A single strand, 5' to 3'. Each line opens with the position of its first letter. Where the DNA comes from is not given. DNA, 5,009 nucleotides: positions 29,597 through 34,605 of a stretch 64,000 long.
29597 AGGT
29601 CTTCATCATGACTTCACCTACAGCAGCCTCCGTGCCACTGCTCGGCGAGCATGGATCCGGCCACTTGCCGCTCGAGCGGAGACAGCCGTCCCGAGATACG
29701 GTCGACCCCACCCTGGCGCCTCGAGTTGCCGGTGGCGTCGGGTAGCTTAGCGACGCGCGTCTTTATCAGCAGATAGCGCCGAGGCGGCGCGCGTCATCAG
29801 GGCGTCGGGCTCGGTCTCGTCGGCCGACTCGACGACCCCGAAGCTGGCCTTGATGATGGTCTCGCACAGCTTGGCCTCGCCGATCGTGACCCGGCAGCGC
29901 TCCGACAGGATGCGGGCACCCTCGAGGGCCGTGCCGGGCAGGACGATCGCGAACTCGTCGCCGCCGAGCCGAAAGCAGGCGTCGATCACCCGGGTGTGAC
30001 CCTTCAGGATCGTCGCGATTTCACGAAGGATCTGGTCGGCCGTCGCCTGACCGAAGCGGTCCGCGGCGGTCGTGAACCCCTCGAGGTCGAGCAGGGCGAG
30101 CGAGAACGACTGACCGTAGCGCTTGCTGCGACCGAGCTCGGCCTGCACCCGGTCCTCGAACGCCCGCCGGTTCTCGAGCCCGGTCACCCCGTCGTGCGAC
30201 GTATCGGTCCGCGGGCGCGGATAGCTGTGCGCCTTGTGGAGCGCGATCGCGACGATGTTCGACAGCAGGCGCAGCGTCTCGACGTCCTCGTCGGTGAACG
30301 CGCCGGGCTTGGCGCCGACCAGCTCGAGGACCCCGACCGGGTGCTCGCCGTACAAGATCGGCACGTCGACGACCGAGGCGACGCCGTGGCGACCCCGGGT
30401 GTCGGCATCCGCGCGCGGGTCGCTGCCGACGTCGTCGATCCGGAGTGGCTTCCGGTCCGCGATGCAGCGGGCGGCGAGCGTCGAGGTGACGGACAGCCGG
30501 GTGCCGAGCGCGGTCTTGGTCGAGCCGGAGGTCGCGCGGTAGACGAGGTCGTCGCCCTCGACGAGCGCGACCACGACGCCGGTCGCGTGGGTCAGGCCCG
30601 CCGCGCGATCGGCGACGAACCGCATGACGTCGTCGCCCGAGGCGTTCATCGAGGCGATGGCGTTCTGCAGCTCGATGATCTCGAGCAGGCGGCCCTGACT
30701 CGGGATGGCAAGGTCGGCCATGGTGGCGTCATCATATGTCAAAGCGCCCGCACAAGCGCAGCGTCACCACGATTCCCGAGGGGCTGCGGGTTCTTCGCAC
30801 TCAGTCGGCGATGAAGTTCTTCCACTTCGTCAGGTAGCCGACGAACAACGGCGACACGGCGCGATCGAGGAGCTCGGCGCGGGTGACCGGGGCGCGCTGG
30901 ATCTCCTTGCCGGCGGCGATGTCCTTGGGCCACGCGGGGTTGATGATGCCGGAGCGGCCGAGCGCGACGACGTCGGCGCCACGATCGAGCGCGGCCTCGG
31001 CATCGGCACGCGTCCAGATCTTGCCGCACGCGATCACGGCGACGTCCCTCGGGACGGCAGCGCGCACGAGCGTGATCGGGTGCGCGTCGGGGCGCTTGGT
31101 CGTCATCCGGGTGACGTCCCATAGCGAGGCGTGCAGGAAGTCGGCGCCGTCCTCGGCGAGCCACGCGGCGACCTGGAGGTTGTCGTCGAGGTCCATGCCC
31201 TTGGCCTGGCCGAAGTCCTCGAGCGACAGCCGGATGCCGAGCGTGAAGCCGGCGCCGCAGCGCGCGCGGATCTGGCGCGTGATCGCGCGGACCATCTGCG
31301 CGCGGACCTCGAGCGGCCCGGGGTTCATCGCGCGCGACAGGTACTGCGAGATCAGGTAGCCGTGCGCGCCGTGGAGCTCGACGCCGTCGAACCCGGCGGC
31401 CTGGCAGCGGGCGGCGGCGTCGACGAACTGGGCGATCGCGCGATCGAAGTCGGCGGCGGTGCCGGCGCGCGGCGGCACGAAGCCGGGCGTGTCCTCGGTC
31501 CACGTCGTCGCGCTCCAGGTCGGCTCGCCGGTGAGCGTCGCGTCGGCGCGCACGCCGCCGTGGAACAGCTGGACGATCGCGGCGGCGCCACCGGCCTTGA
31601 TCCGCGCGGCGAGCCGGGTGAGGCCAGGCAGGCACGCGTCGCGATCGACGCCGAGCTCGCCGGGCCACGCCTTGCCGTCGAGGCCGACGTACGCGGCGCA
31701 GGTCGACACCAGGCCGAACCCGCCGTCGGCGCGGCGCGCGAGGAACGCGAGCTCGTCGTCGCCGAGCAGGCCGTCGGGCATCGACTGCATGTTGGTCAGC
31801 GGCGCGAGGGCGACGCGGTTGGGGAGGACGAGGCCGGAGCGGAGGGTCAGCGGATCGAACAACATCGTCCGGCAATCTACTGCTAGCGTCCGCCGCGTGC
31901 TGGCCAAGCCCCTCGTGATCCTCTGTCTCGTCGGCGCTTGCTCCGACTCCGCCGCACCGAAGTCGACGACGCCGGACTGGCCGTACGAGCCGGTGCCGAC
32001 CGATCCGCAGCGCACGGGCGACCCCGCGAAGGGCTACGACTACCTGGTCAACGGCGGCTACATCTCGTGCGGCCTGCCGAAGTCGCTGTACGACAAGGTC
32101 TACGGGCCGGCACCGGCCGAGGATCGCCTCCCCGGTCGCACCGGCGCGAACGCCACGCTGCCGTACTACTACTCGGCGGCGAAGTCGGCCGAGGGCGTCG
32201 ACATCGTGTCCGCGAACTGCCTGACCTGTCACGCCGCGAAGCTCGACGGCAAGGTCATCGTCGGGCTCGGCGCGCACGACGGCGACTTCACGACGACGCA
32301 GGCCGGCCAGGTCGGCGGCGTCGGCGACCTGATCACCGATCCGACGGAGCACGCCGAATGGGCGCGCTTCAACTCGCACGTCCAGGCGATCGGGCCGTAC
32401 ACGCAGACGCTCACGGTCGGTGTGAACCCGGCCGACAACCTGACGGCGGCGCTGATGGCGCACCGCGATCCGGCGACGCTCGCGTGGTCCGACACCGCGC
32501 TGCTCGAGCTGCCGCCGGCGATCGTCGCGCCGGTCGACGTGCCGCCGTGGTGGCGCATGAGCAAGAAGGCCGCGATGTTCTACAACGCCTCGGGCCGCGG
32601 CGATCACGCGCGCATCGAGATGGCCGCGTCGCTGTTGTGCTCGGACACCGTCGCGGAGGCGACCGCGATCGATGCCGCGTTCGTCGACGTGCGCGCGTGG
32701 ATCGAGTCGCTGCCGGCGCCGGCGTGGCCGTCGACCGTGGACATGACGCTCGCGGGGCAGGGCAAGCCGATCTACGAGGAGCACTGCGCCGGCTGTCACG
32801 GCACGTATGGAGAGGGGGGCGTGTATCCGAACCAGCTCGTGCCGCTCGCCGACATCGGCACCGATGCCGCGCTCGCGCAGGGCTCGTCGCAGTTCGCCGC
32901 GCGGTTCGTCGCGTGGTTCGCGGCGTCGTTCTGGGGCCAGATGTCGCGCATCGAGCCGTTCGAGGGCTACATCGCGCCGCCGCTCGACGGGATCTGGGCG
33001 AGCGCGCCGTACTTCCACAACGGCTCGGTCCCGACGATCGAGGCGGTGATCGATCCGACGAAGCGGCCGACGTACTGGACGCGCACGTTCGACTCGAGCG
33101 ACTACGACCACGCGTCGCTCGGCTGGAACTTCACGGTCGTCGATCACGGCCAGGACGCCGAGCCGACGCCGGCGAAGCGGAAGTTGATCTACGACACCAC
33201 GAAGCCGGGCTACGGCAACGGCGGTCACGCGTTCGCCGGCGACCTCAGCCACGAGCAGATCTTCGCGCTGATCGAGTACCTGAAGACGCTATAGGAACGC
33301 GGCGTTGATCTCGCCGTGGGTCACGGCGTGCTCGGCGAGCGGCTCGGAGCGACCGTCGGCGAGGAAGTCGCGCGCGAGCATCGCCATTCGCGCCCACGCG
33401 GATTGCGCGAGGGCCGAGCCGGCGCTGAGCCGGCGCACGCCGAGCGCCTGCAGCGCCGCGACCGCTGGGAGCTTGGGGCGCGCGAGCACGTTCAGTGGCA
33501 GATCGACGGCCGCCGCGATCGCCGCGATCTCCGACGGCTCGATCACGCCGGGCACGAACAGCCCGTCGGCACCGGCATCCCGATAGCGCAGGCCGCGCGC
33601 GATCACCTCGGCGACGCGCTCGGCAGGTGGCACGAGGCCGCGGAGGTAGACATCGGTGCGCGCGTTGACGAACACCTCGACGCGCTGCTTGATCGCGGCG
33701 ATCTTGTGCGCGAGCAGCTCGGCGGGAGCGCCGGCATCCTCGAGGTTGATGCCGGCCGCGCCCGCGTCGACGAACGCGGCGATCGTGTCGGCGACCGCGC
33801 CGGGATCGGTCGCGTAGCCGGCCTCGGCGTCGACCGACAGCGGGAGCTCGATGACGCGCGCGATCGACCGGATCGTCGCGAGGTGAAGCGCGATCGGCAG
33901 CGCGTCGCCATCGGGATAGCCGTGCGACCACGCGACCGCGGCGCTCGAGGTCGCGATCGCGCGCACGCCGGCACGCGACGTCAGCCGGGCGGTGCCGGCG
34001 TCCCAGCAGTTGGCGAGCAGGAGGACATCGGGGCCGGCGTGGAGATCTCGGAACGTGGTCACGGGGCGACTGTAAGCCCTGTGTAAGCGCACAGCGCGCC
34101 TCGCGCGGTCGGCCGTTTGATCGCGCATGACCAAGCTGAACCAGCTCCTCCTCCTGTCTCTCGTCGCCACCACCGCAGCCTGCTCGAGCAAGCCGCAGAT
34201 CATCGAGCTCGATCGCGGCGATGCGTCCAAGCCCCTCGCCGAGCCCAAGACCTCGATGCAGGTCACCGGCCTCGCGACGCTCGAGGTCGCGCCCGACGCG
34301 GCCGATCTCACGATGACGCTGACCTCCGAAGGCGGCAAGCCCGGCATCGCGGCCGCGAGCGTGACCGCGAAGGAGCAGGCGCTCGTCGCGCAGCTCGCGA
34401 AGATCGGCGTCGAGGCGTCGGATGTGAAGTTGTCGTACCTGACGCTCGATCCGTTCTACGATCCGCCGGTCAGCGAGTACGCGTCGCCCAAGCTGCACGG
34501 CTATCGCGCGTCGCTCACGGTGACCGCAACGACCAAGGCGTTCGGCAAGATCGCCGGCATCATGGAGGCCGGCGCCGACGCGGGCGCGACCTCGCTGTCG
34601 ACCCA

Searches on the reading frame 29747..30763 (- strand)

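Call 55: search_protein_families(library=pfam, proteins=[window:29747-30763:-], max_evalue=0.00001)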
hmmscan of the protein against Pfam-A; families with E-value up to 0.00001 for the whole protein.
window:29747-30763:- (338 aa): 4 families
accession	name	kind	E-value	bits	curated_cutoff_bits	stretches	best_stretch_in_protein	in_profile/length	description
PF00990.26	GGDEF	-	5.6e-31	107.9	23.8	1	189-337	2-158/161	Diguanylate cyclase, GGDEF domain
PF13185.12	GAF_2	-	1.2e-20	74.5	28.6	1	44-176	5-136/136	GAF domain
PF01590.32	GAF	-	3.4e-15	57.2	22.4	1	47-175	6-133/133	GAF domain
PF13492.12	GAF_3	-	2.3e-11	44.6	27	1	43-175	2-127/129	GAF domain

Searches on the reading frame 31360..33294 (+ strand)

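Call 55: search_protein_families(library=pfam, proteins=[window:31360-33294:+], max_evalue=0.00001)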
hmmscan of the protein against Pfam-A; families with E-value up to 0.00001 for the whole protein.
window:31360-33294:+ (644 aa): 3 families
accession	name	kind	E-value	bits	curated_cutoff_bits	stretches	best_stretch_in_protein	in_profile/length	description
PF21419.2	RoxA-like_Cyt-c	-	6.1e-23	80.5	26.7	1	536-574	1-39/39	RoxA-like, cytochrome c-like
PF00034.26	Cytochrom_C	-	3.2e-10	41.6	21.3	0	467-502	3-39/90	Cytochrome c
PF13442.11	Cytochrome_CBB3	-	1.2e-09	38.8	27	0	466-491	4-25/68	Cytochrome C oxidase, cbb3-type, subunit III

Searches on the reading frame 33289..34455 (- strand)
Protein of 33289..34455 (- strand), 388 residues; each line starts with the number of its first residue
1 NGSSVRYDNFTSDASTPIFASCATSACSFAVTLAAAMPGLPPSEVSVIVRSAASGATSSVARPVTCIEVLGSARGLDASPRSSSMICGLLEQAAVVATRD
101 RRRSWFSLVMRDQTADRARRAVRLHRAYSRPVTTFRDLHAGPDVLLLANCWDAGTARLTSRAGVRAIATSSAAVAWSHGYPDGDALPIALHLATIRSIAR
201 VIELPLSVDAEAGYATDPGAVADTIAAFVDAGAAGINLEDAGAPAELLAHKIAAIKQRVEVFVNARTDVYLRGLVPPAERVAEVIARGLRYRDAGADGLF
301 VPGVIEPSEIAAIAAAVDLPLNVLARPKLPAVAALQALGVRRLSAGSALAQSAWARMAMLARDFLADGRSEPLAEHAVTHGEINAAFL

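Call 55: search_protein_families(library=pfam, proteins=[window:33289-34455:-], max_evalue=0.00001)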
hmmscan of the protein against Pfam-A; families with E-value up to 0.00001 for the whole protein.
window:33289-34455:- (388 aa): 1 family
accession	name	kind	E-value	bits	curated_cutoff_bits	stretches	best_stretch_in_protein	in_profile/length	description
PF13714.12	PEP_mutase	-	3.5e-70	236.7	31.5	1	135-364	1-239/240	Phosphoenolpyruvate phosphomutase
